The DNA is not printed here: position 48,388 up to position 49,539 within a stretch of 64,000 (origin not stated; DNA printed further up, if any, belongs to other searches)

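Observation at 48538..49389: Minimal [FeFe]-hydrogenase H-domain homolog with Pro replacing the proton-relay Cys of the TSCCP motif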

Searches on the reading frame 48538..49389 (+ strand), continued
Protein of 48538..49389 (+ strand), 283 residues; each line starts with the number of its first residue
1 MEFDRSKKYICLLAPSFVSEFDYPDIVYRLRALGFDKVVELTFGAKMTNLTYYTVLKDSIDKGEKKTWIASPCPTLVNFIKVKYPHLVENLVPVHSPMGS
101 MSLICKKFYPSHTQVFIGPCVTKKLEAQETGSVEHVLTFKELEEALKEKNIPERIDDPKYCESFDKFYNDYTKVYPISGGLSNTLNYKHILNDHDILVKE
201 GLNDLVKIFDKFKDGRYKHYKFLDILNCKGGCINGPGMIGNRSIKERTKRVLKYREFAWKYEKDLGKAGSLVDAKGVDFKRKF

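Call 33: find_encoding_contigs(protein=P0001, flank=3000, max_places=6)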
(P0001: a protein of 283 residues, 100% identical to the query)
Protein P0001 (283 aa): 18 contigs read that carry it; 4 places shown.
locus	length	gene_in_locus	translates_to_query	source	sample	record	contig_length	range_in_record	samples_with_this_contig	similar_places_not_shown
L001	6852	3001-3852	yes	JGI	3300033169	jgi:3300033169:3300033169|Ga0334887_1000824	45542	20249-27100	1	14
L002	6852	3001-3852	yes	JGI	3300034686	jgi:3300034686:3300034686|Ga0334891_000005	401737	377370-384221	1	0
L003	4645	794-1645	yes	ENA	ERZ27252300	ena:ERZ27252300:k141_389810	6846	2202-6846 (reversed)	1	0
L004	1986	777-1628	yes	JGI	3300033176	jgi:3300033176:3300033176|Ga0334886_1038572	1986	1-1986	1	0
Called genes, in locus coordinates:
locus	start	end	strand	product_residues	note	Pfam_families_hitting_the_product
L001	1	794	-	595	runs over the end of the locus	PF13522:GATase_6, PF13537:GATase_7, PF13580:SIS_2 (faint), PF01380:SIS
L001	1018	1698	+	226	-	-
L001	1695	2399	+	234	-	PF08713:DNA_alkylation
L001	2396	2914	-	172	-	-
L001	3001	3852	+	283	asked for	PF02906:Fe_hyd_lg_C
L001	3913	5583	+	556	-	PF06418:CTP_synth_N, PF00117:GATase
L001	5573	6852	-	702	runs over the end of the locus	PF02629:CoA_binding, PF13380:CoA_binding_2, PF13607:Succ_CoA_lig, PF19045:Ligase_CoA_2 (weak), PF13549:ATP-grasp_5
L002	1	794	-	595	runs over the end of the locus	PF13522:GATase_6, PF13537:GATase_7, PF13580:SIS_2 (faint), PF01380:SIS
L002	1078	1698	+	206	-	-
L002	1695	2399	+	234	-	PF08713:DNA_alkylation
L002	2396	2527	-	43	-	-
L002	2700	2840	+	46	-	-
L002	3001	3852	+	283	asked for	PF02906:Fe_hyd_lg_C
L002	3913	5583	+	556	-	PF06418:CTP_synth_N, PF00117:GATase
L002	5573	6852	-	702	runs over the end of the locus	PF02629:CoA_binding, PF13380:CoA_binding_2, PF13607:Succ_CoA_lig, PF19045:Ligase_CoA_2 (weak), PF13549:ATP-grasp_5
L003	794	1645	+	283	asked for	PF02906:Fe_hyd_lg_C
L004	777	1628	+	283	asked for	PF02906:Fe_hyd_lg_C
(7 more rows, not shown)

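Call 34: find_encoding_contigs(protein=P0123, flank=10000, max_places=2)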
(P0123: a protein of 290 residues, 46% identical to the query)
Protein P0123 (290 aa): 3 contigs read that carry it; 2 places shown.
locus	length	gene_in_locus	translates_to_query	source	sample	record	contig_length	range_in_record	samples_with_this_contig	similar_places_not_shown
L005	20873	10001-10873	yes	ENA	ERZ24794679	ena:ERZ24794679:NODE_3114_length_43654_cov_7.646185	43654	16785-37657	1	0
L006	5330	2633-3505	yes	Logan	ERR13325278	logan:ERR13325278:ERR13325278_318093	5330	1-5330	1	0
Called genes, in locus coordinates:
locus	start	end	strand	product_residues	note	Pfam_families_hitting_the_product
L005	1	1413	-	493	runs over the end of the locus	PF05345:He_PIG (weak)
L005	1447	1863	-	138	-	PF22073:Cep192_D4 (weak)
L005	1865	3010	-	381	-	-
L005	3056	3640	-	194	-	-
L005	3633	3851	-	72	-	-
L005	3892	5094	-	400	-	-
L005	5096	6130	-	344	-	-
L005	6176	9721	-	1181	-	-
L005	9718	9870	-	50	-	PF04014:MazE_antitoxin (weak)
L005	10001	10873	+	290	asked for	PF02906:Fe_hyd_lg_C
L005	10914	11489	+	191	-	-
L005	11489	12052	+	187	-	-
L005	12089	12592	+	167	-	-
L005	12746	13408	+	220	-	PF17213:Hydin_ADK (faint), PF00406:ADK, PF13207:AAA_17, PF05191:ADK_lid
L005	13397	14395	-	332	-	PF01142:TruD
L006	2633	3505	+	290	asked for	PF02906:Fe_hyd_lg_C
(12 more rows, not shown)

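Call 35: find_encoding_contigs(protein=P0124, flank=10000, max_places=2)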
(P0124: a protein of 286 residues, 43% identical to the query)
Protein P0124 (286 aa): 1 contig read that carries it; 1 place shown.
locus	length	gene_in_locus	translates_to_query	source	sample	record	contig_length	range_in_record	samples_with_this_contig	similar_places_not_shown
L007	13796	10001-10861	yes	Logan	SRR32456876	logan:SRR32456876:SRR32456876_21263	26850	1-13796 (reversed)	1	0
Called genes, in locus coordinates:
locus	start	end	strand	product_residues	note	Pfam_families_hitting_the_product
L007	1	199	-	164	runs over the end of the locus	PF00334:NDK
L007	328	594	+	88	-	-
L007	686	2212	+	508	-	PF00133:tRNA-synt_1, PF01406:tRNA-synt_1e (weak), PF09334:tRNA-synt_1g, PF00133:tRNA-synt_1, PF01921:tRNA-synt_1f (weak), PF01406:tRNA-synt_1e, PF19303:Anticodon_3, PF08264:Anticodon_1 (weak)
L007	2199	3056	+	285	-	PF28597:T2SSF_N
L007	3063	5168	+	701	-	PF00580:UvrD-helicase, PF13245:AAA_19, PF01443:Viral_helicase1 (faint), PF13361:UvrD_C, PF13538:UvrD_C_2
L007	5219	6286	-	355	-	PF01820:Dala_Dala_lig_N, PF02222:ATP-grasp, PF02786:CPSase_L_D2, PF07478:Dala_Dala_lig_C, PF08443:RimK, PF13535:ATP-grasp_4 (weak)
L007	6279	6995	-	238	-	PF03848:TehB, PF05175:MTS (weak), PF13489:Methyltransf_23, PF07021:MetW, PF13847:Methyltransf_31, PF08241:Methyltransf_11, PF08242:Methyltransf_12, PF13649:Methyltransf_25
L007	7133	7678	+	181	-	PF01928:CYTH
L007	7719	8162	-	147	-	-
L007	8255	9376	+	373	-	PF01546:Peptidase_M20, PF07687:M20_dimer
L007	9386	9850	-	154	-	PF00293:NUDIX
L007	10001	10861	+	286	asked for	PF02906:Fe_hyd_lg_C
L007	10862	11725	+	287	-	PF00753:Lactamase_B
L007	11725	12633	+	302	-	PF02899:Phage_int_SAM_1, PF13102:Phage_int_SAM_5, PF13495:Phage_int_SAM_4 (weak), PF00589:Phage_integrase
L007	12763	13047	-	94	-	-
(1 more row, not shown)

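Call 39: find_related_loci(query=A2, collection=genome_contigs, flank=10000)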
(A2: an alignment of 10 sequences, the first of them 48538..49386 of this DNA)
Query A2 (283 aa) in genome_contigs; peptide patterns used: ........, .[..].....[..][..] (x = any residue, [..] = any of these).
241 stretches matched a pattern; 221 encode a relative of the query (tblastn E <= 1e-3); the best 80 are kept; 80 distinct loci.
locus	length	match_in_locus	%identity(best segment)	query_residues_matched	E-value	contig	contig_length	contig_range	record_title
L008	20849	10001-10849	74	1-283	3e-149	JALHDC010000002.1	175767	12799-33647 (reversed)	MAG: bacterium isolate 1-no_shock_S1_027 scaffold_57, whole genome shotgun sequence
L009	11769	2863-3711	78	1-283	4e-149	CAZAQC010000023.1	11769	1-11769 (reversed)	MAG TPA_asm: uncultured Candidatus Saccharibacteria bacterium isolate SRP294416_co1_729 genome assembly, contig: NODE_11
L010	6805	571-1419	74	1-283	1e-147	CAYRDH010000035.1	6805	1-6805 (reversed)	MAG TPA_asm: uncultured Candidatus Saccharibacteria bacterium isolate SRP241341_co1_3 genome assembly, contig: NODE_1070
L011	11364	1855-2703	75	1-283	1e-146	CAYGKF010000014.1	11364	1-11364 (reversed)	MAG TPA_asm: uncultured Candidatus Saccharibacteria bacterium isolate ERP113451_co4_183 genome assembly, contig: NODE_37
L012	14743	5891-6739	72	1-283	2e-144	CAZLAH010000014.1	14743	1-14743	MAG TPA_asm: uncultured Candidatus Saccharibacteria bacterium isolate SRP192927_co2_210 genome assembly, contig: NODE_69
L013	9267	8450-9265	76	1-272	3e-144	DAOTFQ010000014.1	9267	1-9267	MAG TPA_asm: Candidatus Dojkabacteria bacterium isolate AMR_MDS_3099 NODE_8888_length_9267_cov_4.250651, whole genome sh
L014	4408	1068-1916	72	1-283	6e-147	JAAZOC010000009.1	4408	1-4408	MAG: Candidatus Microgenomates bacterium isolate AS27yjCOA_24 12982_AS27, whole genome shotgun sequence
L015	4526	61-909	73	1-283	3e-146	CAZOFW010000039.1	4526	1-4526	MAG TPA_asm: uncultured Candidatus Saccharibacteria bacterium isolate SRP062349_co2_265 genome assembly, contig: NODE_11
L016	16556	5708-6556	71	1-283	5e-143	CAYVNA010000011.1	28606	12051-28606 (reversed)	MAG TPA_asm: uncultured Candidatus Saccharibacteria bacterium isolate SRP192927_co3_886 genome assembly, contig: NODE_31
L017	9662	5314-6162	72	1-283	1e-142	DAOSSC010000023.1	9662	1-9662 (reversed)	MAG TPA_asm: Candidatus Dojkabacteria bacterium isolate AMR_MDS_2251 NODE_6813_length_9662_cov_5.339544, whole genome sh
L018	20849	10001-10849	72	1-283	5e-142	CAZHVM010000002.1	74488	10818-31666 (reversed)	MAG TPA_asm: uncultured Candidatus Saccharibacteria bacterium isolate SRP192927_co3_113 genome assembly, contig: NODE_54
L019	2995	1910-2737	74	8-283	3e-148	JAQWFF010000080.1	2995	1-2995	MAG: Candidatus Dojkabacteria bacterium isolate STF2_92 NODE_145056_length_2995_cov_3.552999_Sandtown_F2, whole genome s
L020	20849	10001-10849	71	1-283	2e-140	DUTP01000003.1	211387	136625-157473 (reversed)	MAG TPA_asm: Candidatus Dojkabacteria bacterium isolate AS05jafATM_89 37780_AS05, whole genome shotgun sequence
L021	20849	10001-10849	70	1-283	1e-139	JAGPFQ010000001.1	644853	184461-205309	Candidatus Dojkabacteria bacterium isolate Gw_SlDig_bin_189 Gw_SlDig_2_length_644853_cov_17.655297, whole genome shotgun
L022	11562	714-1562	70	1-283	5e-139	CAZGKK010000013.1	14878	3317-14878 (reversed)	MAG TPA_asm: uncultured Candidatus Saccharibacteria bacterium isolate SRP192927_co6_329 genome assembly, contig: NODE_95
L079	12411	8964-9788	43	2-283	6e-70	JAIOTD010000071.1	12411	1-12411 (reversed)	MAG: archaeon isolate SMBSF61 bin_64_k127_1040588, whole genome shotgun sequence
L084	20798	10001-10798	45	1-279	8e-67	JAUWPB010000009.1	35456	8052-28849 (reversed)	MAG: Nanoarchaeota archaeon isolate CSMAG_2465 CSMAG_2465_k141_1025421_length_35456_cov_47.9222, whole genome shotgun se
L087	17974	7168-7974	45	1-282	4e-66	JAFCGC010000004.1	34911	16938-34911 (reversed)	Candidatus Pacearchaeota archaeon isolate Meg22_46_Bin_244 Meg22_46_Bin_244_scaffold_1012, whole genome shotgun sequence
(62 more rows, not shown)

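Call 64: predict_structure(alignment_id=A3)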
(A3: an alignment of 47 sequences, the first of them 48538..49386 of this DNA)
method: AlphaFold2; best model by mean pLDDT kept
length: 283 residues; sequences in the alignment: 47
mean_pLDDT: 85.0   pTM: 0.83
mean pLDDT of the five models: 85.0, 81.6, 80.7, 78.5, 77.7
residues with pLDDT >= 90: 134; 70-90: 112; 50-70: 31; < 50: 6
segments of 3 or more residues with pLDDT < 50: 268-273
pLDDT, mean of each block of 10 residues (from residue 1): 90 92 92 94 82 84 90 87 95 89 91 94 85 91 96 93 73 61 60 87 94 95 88 89 92 83 57 60 71
secondary structure, 60 per line:
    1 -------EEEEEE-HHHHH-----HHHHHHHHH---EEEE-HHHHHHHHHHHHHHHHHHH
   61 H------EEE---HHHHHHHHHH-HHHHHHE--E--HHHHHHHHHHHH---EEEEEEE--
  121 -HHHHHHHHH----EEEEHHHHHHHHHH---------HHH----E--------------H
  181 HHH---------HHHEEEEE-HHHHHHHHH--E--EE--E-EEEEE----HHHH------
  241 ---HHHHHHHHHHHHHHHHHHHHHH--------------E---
elements in order: E8-13 H15-19 H25-33 E37-40 H42-61 E68-70 H74-83 H85-90 H97-108 E112-118 H122-130 E135-138 H139-148 H180-183 E196-200 H202-210 E222-226 H231-234 H244-265

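Call 69: fold_search(model_id=the predicted structure, library=pdb)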
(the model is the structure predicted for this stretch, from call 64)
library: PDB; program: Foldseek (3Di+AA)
matches with E <= 10: 1050; with E <= 0.001: 71
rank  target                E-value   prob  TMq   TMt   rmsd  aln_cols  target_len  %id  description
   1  8a6t_A                1.6e-15  1.00  0.73  0.38   4.8       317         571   22  Cryo-EM structure of the electron bifurcating Fe-Fe hydrogenase HydABC complex from Thermoanaerobacter kivui in the re (released 2023-02-15)
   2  6gly_B                2.9e-15  1.00  0.74  0.38   6.5       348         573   22  [FeFe]-hydrogenase CpI from Clostridium pasteurianum, variant C299A (released 2018-11-07)
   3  6glz_B                4.4e-15  1.00  0.76  0.39   6.5       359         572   22  [FeFe]-hydrogenase CpI from Clostridium pasteurianum, variant C299D (released 2018-11-07)
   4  7qhf_B                4.7e-15  1.00  0.76  0.39   6.7       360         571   22  [FeFe]-hydrogenase I from Clostridium pasteurianum (CpI), variant G302S (released 2023-09-27)
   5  5byr_B                6.0e-15  1.00  0.75  0.39   6.6       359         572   22  Semisynthetic [FeFe]-hydrogenase CpI with propane-dithiolato-bridged [2Fe] cofactor (released 2015-11-11)
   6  6yf4_B                9.3e-15  1.00  0.76  0.39   6.6       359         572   22  [FeFe]-hydrogenase I from Clostridium pasteurianum (CpI), variant E279D (released 2020-09-02)
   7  8pvm_A                9.9e-15  1.00  0.75  0.39   6.8       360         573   22  formaldehyde-inhibited [FeFe]-hydrogenase CpI from Clostridium pasteurianum, variant C299D (released 2023-11-29)
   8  6gm3_B                9.9e-15  1.00  0.72  0.37   7.1       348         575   22  [FeFe]-hydrogenase CpI from Clostridium pasteurianum, variant R286A (released 2018-11-07)
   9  9f46_B                1.1e-14  1.00  0.72  0.35   4.4       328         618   20  crystal structure of apo-[FeFe]-hydrogenase CbA5H from Clostridium beijerinckii (released 2024-12-18)
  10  6glz_A                1.3e-14  1.00  0.74  0.38   6.6       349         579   22  [FeFe]-hydrogenase CpI from Clostridium pasteurianum, variant C299D (released 2018-11-07)
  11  6gm0_B                1.3e-14  1.00  0.75  0.39   6.8       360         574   22  [FeFe]-hydrogenase CpI from Clostridium pasteurianum, variant E279Q (released 2018-11-07)
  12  9rjo_B                1.4e-14  1.00  0.76  0.39   6.4       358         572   22  [FeFe]-hydrogenase CpI from Clostridium pasteurianum, variant N160L-Q195L (released 2026-03-04)
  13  4xdd_A                1.5e-14  1.00  0.74  0.38   6.5       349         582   21  Apo [FeFe]-Hydrogenase CpI (released 2015-11-11)
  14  8aln_B                1.5e-14  1.00  0.75  0.39   6.5       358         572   22  CO-bound [FeFe]-hydrogenase I from Clostridium pasteurianum (CpI) at 1.34 Angstrom (released 2022-12-14)
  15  6ttl_A                1.6e-14  1.00  0.73  0.45   4.0       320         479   21  crystal structure of [FeFe]-hydrogenase CbA5H (partial) from Clostridium beijerinckii in Hinact state (released 2020-12-09)
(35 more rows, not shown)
